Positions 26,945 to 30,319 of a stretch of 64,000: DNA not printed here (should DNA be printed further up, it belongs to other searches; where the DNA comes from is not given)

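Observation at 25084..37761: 12.6 kb seven-gene operon: giant CBM/SBP lipoprotein, two ABC permease pairs, an NHL-TPR-Yip1 membrane fusion and a 1024 aa secreted enzyme-like protein, with no ATPase or regulator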

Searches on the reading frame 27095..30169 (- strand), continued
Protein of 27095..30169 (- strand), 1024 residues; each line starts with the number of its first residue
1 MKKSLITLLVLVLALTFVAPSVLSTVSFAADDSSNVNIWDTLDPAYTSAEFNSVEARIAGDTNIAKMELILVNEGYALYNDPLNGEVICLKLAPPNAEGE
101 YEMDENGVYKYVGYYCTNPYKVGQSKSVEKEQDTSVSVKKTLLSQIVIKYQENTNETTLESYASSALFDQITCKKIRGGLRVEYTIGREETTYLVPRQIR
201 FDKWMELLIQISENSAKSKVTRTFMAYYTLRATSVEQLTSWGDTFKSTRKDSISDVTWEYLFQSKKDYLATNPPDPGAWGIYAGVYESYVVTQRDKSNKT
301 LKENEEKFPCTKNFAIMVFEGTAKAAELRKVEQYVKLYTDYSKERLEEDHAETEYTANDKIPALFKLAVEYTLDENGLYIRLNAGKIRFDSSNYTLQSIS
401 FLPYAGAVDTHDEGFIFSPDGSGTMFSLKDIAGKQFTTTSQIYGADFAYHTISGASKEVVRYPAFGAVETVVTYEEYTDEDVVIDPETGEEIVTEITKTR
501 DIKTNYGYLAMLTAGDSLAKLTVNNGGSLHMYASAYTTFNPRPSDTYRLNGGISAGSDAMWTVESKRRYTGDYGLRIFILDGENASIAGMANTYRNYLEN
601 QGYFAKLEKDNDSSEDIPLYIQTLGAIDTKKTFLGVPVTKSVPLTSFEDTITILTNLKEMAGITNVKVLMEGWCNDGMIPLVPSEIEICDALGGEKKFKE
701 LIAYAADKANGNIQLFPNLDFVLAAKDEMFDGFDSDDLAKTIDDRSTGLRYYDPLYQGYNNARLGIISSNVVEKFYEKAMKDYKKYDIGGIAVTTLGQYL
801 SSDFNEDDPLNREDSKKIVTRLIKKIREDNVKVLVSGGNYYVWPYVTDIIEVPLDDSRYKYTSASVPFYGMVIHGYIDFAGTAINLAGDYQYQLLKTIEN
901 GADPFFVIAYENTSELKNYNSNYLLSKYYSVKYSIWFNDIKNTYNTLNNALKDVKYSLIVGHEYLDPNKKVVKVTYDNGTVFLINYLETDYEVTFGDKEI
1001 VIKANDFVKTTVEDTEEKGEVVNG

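Call 69: find_encoding_contigs(protein=P0363, flank=10000, max_places=1)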
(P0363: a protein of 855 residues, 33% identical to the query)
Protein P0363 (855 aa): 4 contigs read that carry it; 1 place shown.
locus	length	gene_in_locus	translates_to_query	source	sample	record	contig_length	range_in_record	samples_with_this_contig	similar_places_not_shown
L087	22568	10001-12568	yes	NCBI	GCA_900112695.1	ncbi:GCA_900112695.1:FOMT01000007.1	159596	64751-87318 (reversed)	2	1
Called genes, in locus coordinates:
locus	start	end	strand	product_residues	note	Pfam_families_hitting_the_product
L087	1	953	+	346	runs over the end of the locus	PF00356:LacI, PF00532:Peripla_BP_1, PF13377:Peripla_BP_3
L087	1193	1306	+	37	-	-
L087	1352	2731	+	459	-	PF01547:SBP_bac_1, PF13416:SBP_bac_8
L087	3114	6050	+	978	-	PF01547:SBP_bac_1, PF13416:SBP_bac_8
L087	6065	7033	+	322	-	PF00528:BPD_transp_1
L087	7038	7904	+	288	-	PF00528:BPD_transp_1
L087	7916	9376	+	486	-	PF01436:NHL (faint)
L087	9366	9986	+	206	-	PF04893:Yip1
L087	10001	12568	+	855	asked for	PF18952:DUF5696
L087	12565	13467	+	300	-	PF00528:BPD_transp_1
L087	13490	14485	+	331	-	PF00528:BPD_transp_1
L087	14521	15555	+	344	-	PF02156:Glyco_hydro_26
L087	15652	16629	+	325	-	-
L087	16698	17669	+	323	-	PF22612:GH113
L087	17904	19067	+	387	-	PF12698:ABC2_membrane_3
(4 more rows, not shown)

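Call 70: find_encoding_contigs(protein=P0320, flank=10000, max_places=1)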
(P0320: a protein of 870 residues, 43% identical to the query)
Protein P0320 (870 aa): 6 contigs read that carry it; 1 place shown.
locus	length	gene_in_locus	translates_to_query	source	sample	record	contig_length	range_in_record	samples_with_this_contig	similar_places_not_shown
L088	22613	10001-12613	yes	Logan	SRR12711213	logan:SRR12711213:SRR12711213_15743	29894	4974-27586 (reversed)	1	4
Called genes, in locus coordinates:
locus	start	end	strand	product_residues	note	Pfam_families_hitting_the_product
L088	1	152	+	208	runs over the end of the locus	PF00440:TetR_N, PF14278:TetR_C_8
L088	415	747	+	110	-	-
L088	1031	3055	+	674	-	PF04616:Glyco_hydro_43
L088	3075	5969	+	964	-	PF25275:Golvesin_C (faint), PF01547:SBP_bac_1, PF13416:SBP_bac_8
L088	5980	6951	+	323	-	PF00528:BPD_transp_1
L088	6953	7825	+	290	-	PF11040:DGF-1_C (faint), PF00528:BPD_transp_1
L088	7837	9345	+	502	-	PF08450:SGL (weak), PF01436:NHL (weak), PF06739:SBBP (faint)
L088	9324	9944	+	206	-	PF04893:Yip1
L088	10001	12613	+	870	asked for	PF18952:DUF5696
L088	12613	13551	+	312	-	PF00528:BPD_transp_1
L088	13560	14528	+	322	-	PF00528:BPD_transp_1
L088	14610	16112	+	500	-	PF01547:SBP_bac_1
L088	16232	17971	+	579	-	PF01301:Glyco_hydro_35, PF02449:Glyco_hydro_42, PF21317:BetaGal_ABD_1, PF21467:BetaGal_gal-bd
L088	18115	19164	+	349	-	PF00356:LacI, PF00532:Peripla_BP_1, PF13407:Peripla_BP_4, PF13377:Peripla_BP_3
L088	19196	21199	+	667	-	PF02449:Glyco_hydro_42, PF08532:Glyco_hydro_42M, PF08533:Glyco_hydro_42C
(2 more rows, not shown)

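Call 71: find_encoding_contigs(protein=P0338, flank=10000, max_places=1)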
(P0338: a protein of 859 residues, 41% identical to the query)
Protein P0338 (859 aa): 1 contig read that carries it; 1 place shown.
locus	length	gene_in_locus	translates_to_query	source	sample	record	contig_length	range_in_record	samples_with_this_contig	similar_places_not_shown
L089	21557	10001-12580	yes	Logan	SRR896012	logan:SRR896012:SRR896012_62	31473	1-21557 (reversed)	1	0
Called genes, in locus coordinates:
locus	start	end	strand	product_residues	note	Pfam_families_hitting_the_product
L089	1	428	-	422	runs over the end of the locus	PF01385:OrfB_IS605, PF07282:Cas12f1-like_TNB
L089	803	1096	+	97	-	-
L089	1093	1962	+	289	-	-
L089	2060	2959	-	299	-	PF02311:AraC_binding, PF07883:Cupin_2, PF12833:HTH_18, PF00165:HTH_AraC (weak)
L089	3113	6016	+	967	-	PF01547:SBP_bac_1, PF13416:SBP_bac_8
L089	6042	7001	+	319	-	PF00528:BPD_transp_1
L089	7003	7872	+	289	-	PF00528:BPD_transp_1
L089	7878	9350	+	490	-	PF08450:SGL (faint), PF01436:NHL (faint), PF17170:DUF5128 (faint)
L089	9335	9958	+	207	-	PF04893:Yip1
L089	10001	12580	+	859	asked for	PF18952:DUF5696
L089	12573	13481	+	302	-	-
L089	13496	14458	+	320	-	PF00528:BPD_transp_1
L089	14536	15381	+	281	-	PF03935:SKN1_KRE6_Sbg1, PF26113:GH16_XgeA, PF00722:Glyco_hydro_16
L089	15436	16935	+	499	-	PF01547:SBP_bac_1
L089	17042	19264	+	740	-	PF00933:Glyco_hydro_3, PF01915:Glyco_hydro_3_C, PF14310:Fn3-like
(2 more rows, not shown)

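Call 77: find_encoding_contigs(protein=P0355, flank=10000, max_places=1)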
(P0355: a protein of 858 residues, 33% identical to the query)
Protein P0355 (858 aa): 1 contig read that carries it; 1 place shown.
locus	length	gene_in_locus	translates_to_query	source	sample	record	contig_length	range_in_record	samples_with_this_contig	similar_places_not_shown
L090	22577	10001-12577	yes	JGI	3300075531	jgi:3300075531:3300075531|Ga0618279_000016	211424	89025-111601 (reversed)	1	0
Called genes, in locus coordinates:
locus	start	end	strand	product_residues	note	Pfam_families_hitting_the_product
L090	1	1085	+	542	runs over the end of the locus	PF02927:CelD_N, PF00759:Glyco_hydro_9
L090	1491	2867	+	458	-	PF01547:SBP_bac_1, PF13416:SBP_bac_8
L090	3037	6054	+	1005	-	PF01547:SBP_bac_1, PF13416:SBP_bac_8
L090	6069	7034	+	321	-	PF00528:BPD_transp_1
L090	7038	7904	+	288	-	PF00528:BPD_transp_1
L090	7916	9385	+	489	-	PF01436:NHL (faint)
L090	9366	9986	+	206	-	PF04893:Yip1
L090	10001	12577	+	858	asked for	PF18952:DUF5696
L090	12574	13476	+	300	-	PF00528:BPD_transp_1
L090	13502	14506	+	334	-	PF00528:BPD_transp_1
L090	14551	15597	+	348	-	PF02156:Glyco_hydro_26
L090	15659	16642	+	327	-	-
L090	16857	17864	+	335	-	PF04392:ABC_sub_bind, PF13458:Peripla_BP_6, PF13407:Peripla_BP_4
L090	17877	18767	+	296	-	PF02653:BPD_transp_2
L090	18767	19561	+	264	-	PF00005:ABC_tran, PF02463:SMC_N (weak), PF13304:AAA_21 (faint)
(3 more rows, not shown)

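Call 78: find_encoding_contigs(protein=P0343, flank=10000, max_places=1)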
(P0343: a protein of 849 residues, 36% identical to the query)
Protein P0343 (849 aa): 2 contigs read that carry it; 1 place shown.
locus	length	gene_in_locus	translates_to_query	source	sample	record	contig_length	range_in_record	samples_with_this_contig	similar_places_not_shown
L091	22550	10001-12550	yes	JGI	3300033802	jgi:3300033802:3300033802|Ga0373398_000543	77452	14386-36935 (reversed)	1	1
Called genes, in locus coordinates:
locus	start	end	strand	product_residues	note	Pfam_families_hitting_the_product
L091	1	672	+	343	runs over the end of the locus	PF00356:LacI, PF00532:Peripla_BP_1, PF13377:Peripla_BP_3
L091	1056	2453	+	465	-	PF01547:SBP_bac_1, PF13416:SBP_bac_8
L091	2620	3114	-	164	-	-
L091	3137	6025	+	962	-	PF01547:SBP_bac_1, PF13416:SBP_bac_8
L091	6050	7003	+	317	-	PF00528:BPD_transp_1 (faint)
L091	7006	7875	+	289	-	PF00528:BPD_transp_1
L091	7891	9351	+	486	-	PF01436:NHL (faint)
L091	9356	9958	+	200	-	PF04893:Yip1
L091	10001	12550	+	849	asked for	PF18952:DUF5696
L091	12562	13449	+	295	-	PF00528:BPD_transp_1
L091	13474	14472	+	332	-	PF00528:BPD_transp_1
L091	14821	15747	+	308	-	PF00005:ABC_tran, PF13175:AAA_15 (faint), PF13304:AAA_21 (weak), PF13732:DrrA1-3_C (faint)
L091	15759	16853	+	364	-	PF12698:ABC2_membrane_3, PF01061:ABC2_membrane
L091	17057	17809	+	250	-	PF00005:ABC_tran, PF13304:AAA_21 (faint)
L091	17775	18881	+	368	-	PF00364:Biotin_lipoyl (faint), PF25973:BSH_CzcB (weak), PF25967:RND-MFP_C (weak), PF25975:CzcB_C (faint), PF25989:YknX_C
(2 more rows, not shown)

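Call 79: find_encoding_contigs(protein=P0250, flank=10000, max_places=1)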
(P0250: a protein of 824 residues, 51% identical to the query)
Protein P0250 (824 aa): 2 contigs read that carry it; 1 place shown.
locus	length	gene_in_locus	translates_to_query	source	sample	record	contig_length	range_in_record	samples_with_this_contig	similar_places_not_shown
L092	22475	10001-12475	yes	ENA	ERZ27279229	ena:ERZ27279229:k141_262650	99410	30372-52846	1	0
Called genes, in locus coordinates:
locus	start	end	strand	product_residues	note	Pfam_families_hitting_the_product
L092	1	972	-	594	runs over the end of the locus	PF06580:His_kinase, PF02518:HATPase_c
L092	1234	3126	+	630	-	PF04616:Glyco_hydro_43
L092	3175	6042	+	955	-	PF01547:SBP_bac_1, PF13416:SBP_bac_8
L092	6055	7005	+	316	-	PF00528:BPD_transp_1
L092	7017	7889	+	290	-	PF00528:BPD_transp_1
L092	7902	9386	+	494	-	PF08450:SGL (weak), PF01436:NHL (faint), PF17170:DUF5128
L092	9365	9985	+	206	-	PF04893:Yip1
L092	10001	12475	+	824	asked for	PF18952:DUF5696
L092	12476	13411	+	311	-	-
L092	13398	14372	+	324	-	PF00528:BPD_transp_1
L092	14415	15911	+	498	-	PF01547:SBP_bac_1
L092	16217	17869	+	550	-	PF13416:SBP_bac_8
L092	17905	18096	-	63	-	PF14070:YjfB_motility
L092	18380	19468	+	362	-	PF17853:GGDEF_2, PF13556:HTH_30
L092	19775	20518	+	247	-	PF00005:ABC_tran, PF02463:SMC_N (weak), PF20720:nSTAND3 (faint), PF13191:AAA_16 (weak), PF13401:AAA_22 (faint), PF13304:AAA_21 (faint)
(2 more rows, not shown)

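Call 91: search_protein_families(library=pfam, proteins=[L054:9812-14203:+, L071:15259-16722:+, L045:14546-16081:+, L084:14635-16530:+, L085:1555-2922:+, L084:7882-9384:+], max_evalue=0.01)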
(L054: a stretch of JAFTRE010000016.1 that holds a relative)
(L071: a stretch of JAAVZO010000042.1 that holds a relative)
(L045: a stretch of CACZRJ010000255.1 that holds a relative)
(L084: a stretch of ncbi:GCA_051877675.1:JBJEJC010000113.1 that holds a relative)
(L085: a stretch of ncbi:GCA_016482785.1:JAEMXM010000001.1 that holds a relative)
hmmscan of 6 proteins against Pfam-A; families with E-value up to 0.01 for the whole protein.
L054:9812-14203:+ (1463 aa): 1 family
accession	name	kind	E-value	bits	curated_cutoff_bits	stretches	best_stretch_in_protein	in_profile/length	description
PF18952.6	DUF5696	-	1e-135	454.1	25.6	1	264-892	2-576/612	Family of unknown function (DUF5696)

L071:15259-16722:+ (487 aa): 0 families

L045:14546-16081:+ (511 aa): 0 families

L084:14635-16530:+ (631 aa): 1 family
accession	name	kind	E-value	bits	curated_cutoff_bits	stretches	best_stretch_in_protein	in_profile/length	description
PF01547.30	SBP_bac_1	-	4.6e-15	56.8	26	1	89-359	10-277/307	Bacterial extracellular solute-binding protein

L085:1555-2922:+ (455 aa): 3 families
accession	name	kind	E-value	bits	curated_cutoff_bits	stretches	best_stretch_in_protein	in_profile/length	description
PF01547.30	SBP_bac_1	-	4.9e-19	69.9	26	1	88-362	12-290/307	Bacterial extracellular solute-binding protein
PF13416.11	SBP_bac_8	-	7.9e-19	68.9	27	1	91-362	4-232/279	Bacterial extracellular solute-binding protein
PF24381.1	DUF7537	-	0.0021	18.1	31.7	1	8-52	3-49/258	Family of unknown function (DUF7537)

L084:7882-9384:+ (500 aa): 7 families
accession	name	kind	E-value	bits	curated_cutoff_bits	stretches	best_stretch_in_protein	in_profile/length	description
PF01436.27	NHL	-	1.5e-15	56.8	20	2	117-142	2-27/28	NHL repeat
PF17170.10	DUF5128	-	6.3e-12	45.7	22.9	2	311-381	53-122/321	6-bladed beta-propeller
PF08450.18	SGL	-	5.3e-10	39.8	26.3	1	81-158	146-225/246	SMP-30/Gluconolactonase/LRE-like region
PF06739.17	SBBP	-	0.00034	20.9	20.5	0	160-185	5-31/38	Beta-propeller repeat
PF25021.1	TEN_NHL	-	0.0018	17.8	27.1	0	114-148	139-171/357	Teneurin NHL domain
PF13414.12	TPR_11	-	0.0028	17.7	26.8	0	394-427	7-40/42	TPR repeat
PF13181.12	TPR_8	-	0.0032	17.9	25.7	0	417-440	3-26/34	Tetratricopeptide repeat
